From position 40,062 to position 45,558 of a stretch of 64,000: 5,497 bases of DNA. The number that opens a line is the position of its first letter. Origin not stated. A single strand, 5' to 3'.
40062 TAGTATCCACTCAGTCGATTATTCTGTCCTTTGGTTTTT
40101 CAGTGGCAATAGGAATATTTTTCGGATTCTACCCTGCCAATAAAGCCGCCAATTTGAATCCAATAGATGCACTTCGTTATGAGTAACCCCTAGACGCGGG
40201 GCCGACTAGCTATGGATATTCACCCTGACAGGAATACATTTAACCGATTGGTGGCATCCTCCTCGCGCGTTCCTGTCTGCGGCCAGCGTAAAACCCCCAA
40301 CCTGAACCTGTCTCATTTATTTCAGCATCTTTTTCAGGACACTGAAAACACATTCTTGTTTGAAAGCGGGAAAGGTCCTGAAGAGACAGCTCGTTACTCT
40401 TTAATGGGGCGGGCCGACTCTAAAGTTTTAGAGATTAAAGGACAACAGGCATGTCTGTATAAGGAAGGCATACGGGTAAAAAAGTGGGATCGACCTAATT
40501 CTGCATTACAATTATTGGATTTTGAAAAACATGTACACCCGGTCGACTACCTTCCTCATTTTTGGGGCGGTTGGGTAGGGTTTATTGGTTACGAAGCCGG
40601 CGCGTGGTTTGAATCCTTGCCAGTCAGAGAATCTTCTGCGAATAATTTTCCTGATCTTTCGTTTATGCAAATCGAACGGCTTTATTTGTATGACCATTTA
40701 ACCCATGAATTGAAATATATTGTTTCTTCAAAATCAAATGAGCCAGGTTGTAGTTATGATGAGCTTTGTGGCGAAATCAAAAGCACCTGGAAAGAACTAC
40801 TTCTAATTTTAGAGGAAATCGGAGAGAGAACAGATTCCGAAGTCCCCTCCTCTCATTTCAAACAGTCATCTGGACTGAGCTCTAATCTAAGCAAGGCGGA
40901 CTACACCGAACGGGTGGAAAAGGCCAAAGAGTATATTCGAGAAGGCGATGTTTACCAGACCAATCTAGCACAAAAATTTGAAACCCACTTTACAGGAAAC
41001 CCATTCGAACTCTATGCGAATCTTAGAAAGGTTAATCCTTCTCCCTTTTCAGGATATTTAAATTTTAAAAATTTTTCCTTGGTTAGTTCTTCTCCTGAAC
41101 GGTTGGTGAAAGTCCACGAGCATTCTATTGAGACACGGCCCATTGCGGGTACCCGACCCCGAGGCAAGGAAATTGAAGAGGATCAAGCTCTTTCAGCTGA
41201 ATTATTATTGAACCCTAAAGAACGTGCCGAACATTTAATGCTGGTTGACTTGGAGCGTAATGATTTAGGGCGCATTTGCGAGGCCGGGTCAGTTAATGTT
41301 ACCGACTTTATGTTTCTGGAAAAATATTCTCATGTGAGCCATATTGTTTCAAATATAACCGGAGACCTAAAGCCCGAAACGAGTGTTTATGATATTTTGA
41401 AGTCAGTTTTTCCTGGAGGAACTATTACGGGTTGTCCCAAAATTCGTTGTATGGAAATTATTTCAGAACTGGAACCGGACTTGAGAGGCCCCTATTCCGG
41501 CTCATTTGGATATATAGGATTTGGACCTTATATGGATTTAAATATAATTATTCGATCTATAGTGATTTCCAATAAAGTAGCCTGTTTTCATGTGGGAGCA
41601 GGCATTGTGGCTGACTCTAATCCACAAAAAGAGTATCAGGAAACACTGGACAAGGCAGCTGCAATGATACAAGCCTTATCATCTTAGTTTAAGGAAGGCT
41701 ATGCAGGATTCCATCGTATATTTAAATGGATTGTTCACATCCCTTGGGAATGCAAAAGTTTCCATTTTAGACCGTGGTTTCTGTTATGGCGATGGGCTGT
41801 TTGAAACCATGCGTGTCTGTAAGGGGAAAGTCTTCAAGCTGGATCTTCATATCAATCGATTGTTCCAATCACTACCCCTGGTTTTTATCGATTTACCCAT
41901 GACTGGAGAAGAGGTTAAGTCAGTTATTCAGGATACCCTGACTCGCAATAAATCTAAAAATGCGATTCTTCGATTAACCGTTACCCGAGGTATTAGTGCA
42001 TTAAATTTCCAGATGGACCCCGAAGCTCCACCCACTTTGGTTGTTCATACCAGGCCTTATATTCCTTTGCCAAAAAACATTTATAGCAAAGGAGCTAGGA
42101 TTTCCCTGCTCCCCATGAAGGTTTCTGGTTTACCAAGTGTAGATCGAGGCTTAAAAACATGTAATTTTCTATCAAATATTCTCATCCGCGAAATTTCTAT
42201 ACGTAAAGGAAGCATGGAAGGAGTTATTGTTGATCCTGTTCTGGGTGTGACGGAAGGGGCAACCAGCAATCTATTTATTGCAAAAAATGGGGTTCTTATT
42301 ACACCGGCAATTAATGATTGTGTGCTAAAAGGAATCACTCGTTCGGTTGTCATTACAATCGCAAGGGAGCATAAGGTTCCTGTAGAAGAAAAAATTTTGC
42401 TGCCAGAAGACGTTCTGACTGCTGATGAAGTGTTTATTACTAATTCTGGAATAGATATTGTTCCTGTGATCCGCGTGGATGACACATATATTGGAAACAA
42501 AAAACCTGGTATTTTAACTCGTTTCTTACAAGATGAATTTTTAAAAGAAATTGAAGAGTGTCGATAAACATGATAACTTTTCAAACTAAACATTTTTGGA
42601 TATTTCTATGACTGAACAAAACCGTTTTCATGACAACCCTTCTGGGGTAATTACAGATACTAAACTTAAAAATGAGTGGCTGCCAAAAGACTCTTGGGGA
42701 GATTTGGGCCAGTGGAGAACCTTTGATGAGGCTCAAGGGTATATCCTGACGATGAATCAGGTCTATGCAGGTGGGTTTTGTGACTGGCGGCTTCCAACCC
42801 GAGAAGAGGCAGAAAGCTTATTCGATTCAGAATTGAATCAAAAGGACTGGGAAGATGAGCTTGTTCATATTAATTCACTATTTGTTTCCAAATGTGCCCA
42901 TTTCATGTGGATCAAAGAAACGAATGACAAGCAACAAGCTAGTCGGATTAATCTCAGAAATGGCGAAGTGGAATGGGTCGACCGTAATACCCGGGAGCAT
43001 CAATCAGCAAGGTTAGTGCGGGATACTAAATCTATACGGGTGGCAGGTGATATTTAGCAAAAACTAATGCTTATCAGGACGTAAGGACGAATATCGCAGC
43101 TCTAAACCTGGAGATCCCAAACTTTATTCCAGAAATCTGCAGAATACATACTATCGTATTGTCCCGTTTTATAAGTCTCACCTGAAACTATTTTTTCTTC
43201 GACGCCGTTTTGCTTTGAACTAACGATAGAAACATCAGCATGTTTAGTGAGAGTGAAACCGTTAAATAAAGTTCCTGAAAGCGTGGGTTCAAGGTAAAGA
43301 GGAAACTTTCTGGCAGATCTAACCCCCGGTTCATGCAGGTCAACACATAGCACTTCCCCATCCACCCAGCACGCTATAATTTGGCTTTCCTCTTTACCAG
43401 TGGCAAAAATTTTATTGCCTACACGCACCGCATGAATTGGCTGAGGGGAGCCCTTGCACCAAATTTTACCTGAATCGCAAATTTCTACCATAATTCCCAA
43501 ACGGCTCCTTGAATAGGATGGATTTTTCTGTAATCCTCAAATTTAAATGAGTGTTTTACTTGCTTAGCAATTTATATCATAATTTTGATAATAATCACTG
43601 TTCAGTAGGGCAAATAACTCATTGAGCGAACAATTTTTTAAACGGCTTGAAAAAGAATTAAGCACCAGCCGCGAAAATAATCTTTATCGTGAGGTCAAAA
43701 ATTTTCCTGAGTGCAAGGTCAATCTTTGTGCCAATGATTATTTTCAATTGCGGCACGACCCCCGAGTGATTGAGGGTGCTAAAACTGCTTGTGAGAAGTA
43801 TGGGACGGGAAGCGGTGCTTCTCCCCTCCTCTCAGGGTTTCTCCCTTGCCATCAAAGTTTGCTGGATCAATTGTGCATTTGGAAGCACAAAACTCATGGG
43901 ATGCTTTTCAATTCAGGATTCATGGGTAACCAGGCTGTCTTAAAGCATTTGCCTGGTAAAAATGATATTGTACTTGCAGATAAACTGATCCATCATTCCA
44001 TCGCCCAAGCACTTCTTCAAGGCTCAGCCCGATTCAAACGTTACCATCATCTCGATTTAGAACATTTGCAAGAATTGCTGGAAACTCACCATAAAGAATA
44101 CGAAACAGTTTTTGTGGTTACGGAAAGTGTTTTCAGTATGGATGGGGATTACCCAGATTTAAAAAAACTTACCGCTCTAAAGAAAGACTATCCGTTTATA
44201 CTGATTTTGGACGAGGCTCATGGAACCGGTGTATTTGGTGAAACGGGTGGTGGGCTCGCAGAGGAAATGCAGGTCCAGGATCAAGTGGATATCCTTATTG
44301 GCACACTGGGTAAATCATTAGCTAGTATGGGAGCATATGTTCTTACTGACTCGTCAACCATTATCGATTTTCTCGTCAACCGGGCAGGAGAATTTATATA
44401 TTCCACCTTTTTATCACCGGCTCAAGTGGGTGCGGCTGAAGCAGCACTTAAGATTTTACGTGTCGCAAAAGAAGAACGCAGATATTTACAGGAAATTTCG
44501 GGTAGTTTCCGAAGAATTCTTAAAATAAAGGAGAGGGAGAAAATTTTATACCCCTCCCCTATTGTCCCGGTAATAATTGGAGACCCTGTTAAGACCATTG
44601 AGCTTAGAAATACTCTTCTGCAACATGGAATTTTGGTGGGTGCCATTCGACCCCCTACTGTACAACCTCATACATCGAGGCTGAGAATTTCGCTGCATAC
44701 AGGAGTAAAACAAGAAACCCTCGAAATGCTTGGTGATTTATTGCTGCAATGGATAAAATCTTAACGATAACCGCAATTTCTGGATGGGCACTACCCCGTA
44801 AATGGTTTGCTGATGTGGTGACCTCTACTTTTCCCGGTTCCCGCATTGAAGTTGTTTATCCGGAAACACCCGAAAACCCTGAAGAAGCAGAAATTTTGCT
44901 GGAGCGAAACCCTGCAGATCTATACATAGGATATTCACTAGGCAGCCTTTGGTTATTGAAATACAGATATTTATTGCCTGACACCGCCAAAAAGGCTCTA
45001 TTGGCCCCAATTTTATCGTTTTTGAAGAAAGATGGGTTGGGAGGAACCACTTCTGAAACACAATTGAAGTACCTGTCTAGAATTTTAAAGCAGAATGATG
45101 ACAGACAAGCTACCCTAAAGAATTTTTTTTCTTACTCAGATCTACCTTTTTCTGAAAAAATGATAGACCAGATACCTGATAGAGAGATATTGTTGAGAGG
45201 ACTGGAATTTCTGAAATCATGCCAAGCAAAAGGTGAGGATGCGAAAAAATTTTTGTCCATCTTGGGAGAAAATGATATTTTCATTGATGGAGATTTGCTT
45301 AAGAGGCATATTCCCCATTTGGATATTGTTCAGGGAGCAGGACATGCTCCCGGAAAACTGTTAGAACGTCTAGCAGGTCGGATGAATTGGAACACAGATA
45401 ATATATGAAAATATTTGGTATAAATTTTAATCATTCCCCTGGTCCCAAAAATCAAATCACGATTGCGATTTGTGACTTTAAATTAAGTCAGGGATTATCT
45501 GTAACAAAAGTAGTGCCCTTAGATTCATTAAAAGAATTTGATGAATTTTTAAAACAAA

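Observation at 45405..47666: Histidine kinase with a probably inactivated DUF429-like input domain, translationally coupled inside the biotin synthesis operon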

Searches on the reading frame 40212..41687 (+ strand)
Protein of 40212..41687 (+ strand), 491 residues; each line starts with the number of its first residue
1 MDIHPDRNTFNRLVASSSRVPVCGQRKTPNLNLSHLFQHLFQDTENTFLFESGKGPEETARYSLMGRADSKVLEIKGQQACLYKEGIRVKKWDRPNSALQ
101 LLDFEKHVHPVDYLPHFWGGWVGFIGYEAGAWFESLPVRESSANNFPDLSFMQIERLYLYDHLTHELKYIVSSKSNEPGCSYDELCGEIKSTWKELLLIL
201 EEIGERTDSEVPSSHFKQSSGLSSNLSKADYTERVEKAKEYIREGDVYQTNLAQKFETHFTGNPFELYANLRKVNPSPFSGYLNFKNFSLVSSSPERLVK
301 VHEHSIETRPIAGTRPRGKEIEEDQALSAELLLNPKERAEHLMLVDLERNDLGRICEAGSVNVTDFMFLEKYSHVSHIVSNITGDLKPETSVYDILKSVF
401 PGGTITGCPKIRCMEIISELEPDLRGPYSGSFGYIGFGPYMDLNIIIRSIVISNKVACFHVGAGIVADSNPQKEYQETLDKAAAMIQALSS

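Call 3: search_protein_families(library=pfam, proteins=[window:40212-41687:+], max_evalue=0.01)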
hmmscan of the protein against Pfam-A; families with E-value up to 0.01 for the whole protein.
window:40212-41687:+ (491 aa): 2 families
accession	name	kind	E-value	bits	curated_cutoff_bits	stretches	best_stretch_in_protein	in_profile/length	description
PF00425.24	Chorismate_bind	-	8.1e-93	311.1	27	1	228-481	2-257/257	chorismate binding enzyme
PF04715.19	Anth_synt_I_N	-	4e-19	69.7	23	1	36-167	8-138/140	Anthranilate synthase component I, N terminal region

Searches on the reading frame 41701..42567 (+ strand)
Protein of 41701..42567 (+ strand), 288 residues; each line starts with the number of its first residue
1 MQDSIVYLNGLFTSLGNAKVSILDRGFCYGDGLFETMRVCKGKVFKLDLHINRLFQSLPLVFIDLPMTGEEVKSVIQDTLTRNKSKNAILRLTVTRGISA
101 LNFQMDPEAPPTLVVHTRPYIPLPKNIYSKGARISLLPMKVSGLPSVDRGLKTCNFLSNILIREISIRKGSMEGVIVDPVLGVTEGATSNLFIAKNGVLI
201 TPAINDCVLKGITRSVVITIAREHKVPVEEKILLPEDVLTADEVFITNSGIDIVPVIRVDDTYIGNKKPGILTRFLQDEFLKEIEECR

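Call 3: search_protein_families(library=pfam, proteins=[window:41701-42567:+], max_evalue=0.01)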
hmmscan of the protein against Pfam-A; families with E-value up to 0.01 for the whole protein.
window:41701-42567:+ (288 aa): 1 family
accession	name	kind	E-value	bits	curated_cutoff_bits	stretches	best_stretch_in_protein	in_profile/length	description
PF01063.24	Aminotran_4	-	6.7e-53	180.3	28.5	1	32-258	1-222/223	Amino-transferase class IV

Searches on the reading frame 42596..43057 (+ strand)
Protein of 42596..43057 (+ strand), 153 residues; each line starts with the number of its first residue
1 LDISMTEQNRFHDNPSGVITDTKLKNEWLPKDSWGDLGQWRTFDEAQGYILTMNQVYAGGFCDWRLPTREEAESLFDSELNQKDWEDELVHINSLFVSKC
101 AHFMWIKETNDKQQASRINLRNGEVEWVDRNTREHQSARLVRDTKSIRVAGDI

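Call 3: search_protein_families(library=pfam, proteins=[window:42596-43057:+], max_evalue=0.01)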
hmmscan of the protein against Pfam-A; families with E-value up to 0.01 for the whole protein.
window:42596-43057:+ (153 aa): 1 family
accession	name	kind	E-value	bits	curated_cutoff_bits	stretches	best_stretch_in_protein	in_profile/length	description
PF07603.17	Lcl_C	-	1.5e-12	48.3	34.9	1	17-142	1-117/117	Lcl C-terminal domain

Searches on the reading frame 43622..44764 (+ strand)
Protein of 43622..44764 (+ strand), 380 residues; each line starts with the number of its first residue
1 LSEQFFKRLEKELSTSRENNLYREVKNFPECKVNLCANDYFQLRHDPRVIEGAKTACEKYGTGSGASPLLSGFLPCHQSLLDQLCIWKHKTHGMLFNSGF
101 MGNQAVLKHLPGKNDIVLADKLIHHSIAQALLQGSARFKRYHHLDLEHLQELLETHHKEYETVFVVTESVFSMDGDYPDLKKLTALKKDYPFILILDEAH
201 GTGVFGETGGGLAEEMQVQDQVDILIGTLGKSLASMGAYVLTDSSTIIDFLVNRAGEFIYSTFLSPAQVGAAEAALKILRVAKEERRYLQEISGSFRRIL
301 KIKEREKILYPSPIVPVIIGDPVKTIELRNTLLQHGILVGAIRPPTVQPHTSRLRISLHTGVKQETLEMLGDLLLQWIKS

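Call 3: search_protein_families(library=pfam, proteins=[window:43622-44764:+], max_evalue=0.01)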
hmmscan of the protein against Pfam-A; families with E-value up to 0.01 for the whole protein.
window:43622-44764:+ (380 aa): 2 families
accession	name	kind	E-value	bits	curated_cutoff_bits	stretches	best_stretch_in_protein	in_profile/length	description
PF00155.27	Aminotran_1_2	-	6.5e-45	154.3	19.7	1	32-370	3-357/361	Aminotransferase class I and II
PF01053.26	Cys_Met_Meta_PP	-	0.00076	18.6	27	1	75-205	52-181/381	Cys/Met metabolism PLP-dependent enzyme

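Call 4: search_protein_families(library=ncbifam, proteins=[window:43622-44764:+], max_evalue=0.01)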
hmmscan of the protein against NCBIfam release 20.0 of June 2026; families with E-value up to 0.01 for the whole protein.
window:43622-44764:+ (380 aa): 11 families
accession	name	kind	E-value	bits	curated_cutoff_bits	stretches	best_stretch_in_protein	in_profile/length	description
TIGR00858.1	bioF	equivalog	6.7e-108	360.7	426.45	1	17-371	12-361/365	8-amino-7-oxononanoate synthase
NF005394.0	PRK06939.1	equivalog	1.3e-71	241.4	460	1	2-368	2-381/397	glycine C-acetyltransferase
TIGR01825.1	gly_Cac_T_rel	subfamily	3.6e-68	230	535.4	1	32-368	35-369/385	BioF/Kbl family PLP-dependent acyltransferase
TIGR01821.1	5aminolev_synth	equivalog_domain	6.6e-67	226.1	338.55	1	34-372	49-388/402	5-aminolevulinate synthase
NF047600.1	SerpalmtaseCFB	equivalog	7.2e-66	222.5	640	1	36-368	49-379/395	serine palmitoyltransferase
NF047599.1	SerpalmtaseBetaP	equivalog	9.3e-64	215.5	500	1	35-370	48-382/394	serine palmitoyltransferase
TIGR01822.1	2am3keto_CoA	equivalog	2.4e-58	198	493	1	33-368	41-377/393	glycine C-acetyltransferase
NF047603.1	SerpalmtaseAlphaP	equivalog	4.1e-48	164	670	1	35-366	50-381/399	serine palmitoyltransferase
NF004608.1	PRK05937.1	equivalog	6.3e-38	130.5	399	1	65-376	44-344/366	8-amino-7-oxononanoate synthase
NF005697.0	PRK07505.1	subfamily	7.1e-36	123.7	342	1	32-376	50-397/405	hypothetical protein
NF005526.0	PRK07179.1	equivalog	8.9e-36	123.3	428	1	26-370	50-388/407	alpha-hydroxyketone-type quorum-sensing autoinducer synthase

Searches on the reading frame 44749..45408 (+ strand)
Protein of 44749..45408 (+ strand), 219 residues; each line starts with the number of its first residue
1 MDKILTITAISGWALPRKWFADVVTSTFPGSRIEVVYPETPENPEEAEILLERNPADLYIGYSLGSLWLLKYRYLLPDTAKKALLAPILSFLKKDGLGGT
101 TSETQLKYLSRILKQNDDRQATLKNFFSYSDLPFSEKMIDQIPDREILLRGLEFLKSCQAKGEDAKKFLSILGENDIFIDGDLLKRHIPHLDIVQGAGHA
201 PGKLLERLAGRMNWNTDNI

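Call 3: search_protein_families(library=pfam, proteins=[window:44749-45408:+], max_evalue=0.01)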
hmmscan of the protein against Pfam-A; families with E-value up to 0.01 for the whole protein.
window:44749-45408:+ (219 aa): 0 families

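Call 4: search_protein_families(library=ncbifam, proteins=[window:44749-45408:+], max_evalue=0.01)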
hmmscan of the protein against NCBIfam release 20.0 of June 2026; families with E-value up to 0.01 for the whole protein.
window:44749-45408:+ (219 aa): 0 families

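Call 5: search_protein_families(library=pfam, proteins=[window:44749-45408:+], max_evalue=10)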
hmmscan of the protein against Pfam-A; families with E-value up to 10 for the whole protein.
window:44749-45408:+ (219 aa): 1 family
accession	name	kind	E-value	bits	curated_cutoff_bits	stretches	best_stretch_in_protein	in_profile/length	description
PF22427.2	SMMA_C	-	0.096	13.1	26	1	118-155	34-71/78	Maltogenic amylase, C-terminal domain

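Call 47: search_solved_structures(query=window:44749-45408:+, max_evalue=10)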
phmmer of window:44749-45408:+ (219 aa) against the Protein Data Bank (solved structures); distinct sequences matched with E-value up to 10: 2.
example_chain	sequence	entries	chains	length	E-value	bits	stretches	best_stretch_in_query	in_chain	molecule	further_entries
3c2g_A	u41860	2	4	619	0.46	13.3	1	90-193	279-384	Sys-1 protein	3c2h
4hhu_A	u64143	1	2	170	1.1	12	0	18-46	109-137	OR280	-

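Call 61: find_homologous_proteins(query=window:44749-45405:+, max_evalue=0.001)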
Query window:44749-45405:+ (219 aa): 339 proteins with E <= 0.001 among 811 candidates; the best 120 are listed.
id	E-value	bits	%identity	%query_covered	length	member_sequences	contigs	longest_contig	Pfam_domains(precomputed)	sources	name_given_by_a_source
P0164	1.9e-140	484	100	100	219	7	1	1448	-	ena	-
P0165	3.9e-119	414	84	100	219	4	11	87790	-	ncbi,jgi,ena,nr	ncbi:MAG: hypothetical protein HOF21_02975 [Nitrospina sp.]|jgi:hypothetical protein|nr:hypothetical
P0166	1.5e-112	393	80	100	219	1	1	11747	-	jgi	jgi:hypothetical protein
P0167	1.2e-109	383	79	100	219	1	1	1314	-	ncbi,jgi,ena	-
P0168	6.3e-109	381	77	100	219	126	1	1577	-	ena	-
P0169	1.3e-108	380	78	100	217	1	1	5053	-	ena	-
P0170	1.7e-108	379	79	97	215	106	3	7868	-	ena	-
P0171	2.1e-108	379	77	100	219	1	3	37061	-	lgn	-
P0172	8.1e-108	377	78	100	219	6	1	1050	-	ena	-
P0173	8.4e-108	377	76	100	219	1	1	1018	-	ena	-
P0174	2.3e-107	376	75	100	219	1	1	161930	-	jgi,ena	jgi:hypothetical protein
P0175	2.4e-107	376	77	99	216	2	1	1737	-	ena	-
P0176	5.9e-107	374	78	97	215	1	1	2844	-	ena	-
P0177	1.7e-106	373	77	99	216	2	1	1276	-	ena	-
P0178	2.2e-106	372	75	100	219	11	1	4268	-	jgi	-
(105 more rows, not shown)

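Call 72: predict_structure(alignment_id=A4)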
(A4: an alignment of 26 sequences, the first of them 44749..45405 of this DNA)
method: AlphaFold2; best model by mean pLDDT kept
length: 219 residues; sequences in the alignment: 26
mean_pLDDT: 89.4   pTM: 0.87
mean pLDDT of the five models: 89.4, 89.1, 87.6, 86.7, 81.2
residues with pLDDT >= 90: 154; 70-90: 45; 50-70: 16; < 50: 4
segments of 3 or more residues with pLDDT < 50: 217-219
pLDDT, mean of each block of 10 residues (from residue 1): 87 86 94 94 97 97 95 95 96 95 91 78 65 79 87 94 95 93 96 92 94 61
secondary structure, 60 per line:
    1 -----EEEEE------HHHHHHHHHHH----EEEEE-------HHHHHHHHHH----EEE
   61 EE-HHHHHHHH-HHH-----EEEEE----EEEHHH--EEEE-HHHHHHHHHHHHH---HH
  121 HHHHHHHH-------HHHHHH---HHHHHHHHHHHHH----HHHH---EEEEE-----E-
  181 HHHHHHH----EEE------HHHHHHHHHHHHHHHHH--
elements in order: E6-10 H17-27 E32-36 H44-53 E58-62 H64-71 E81-85 E90-92 E98-101 H103-115 H119-128 H136-141 H145-157 H162-165 E169-173 H181-187 E192-194 H201-217

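Call 74: fold_search(model_id=the predicted structure, library=pdb)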
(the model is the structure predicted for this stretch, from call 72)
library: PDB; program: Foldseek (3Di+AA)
matches with E <= 10: 1793; with E <= 0.001: 130
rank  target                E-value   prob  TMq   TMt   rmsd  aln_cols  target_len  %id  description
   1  6k5e_A                1.7e-09  1.00  0.69  0.62   4.4       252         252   20  Crystal structure of BioH from Klebsiella pneumonia (released 2019-07-17)
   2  4dnq_A                4.3e-09  1.00  0.70  0.60   4.8       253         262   14  Crystal Structure of DAD2 S96A mutant (released 2012-11-14)
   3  6k5e_C                6.7e-09  1.00  0.66  0.60   4.5       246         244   18  Crystal structure of BioH from Klebsiella pneumonia (released 2019-07-17)
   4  6t6h                  1.3e-08  1.00  0.67  0.59   4.5       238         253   14  Apo structure of the Bottromycin epimerase BotH (released 2020-07-15)
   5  4g9e_B                1.5e-08  1.00  0.68  0.56   4.9       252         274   13  Crystal structures of N-acyl homoserine lactonase AidH complexed with N-butanoyl homoserine (released 2013-01-16)
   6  4g8d_B                1.5e-08  1.00  0.66  0.55   5.1       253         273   12  Crystal structures of N-acyl homoserine lactonase AidH S102G mutant (released 2013-01-16)
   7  4q3l_C                1.8e-08  1.00  0.62  0.51   6.4       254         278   15  Crystal structure of MGS-M2, an alpha/beta hydrolase enzyme from a Medee basin deep-sea metagenome library (released 2015-02-25)
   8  9jqg_A                2.1e-08  1.00  0.70  0.58   4.6       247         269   13  Crystal structure of rice DWARF14 in complex with Cyclo(L-Leu-L-Pro) (released 2025-05-21)
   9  5dj5_B                2.3e-08  1.00  0.70  0.59   4.5       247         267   12  Crystal structure of rice DWARF14 in complex with synthetic strigolactone GR24 (released 2015-10-28)
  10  5dj5_A                2.5e-08  1.00  0.71  0.60   4.2       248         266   13  Crystal structure of rice DWARF14 in complex with synthetic strigolactone GR24 (released 2015-10-28)
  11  4g8c_A                2.8e-08  1.00  0.70  0.58   4.7       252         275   13  Crystal structures of N-acyl homoserine lactonase AidH E219G mutant complexed with N-hexanoyl homoserine (released 2013-01-16)
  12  4dnp                  3.0e-08  1.00  0.69  0.59   4.6       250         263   14  Crystal Structure of DAD2 (released 2012-11-14)
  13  4q3l_A                3.0e-08  1.00  0.61  0.50   7.4       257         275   15  Crystal structure of MGS-M2, an alpha/beta hydrolase enzyme from a Medee basin deep-sea metagenome library (released 2015-02-25)
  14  4g8b_B                3.9e-08  1.00  0.67  0.56   4.8       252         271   12  Crystal structures of N-acyl homoserine lactonase AidH S102G mutant complexed with N-hexanoyl homoserine lactone (released 2013-01-16)
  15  6k5e_B                3.9e-08  1.00  0.67  0.59   4.5       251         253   19  Crystal structure of BioH from Klebsiella pneumonia (released 2019-07-17)
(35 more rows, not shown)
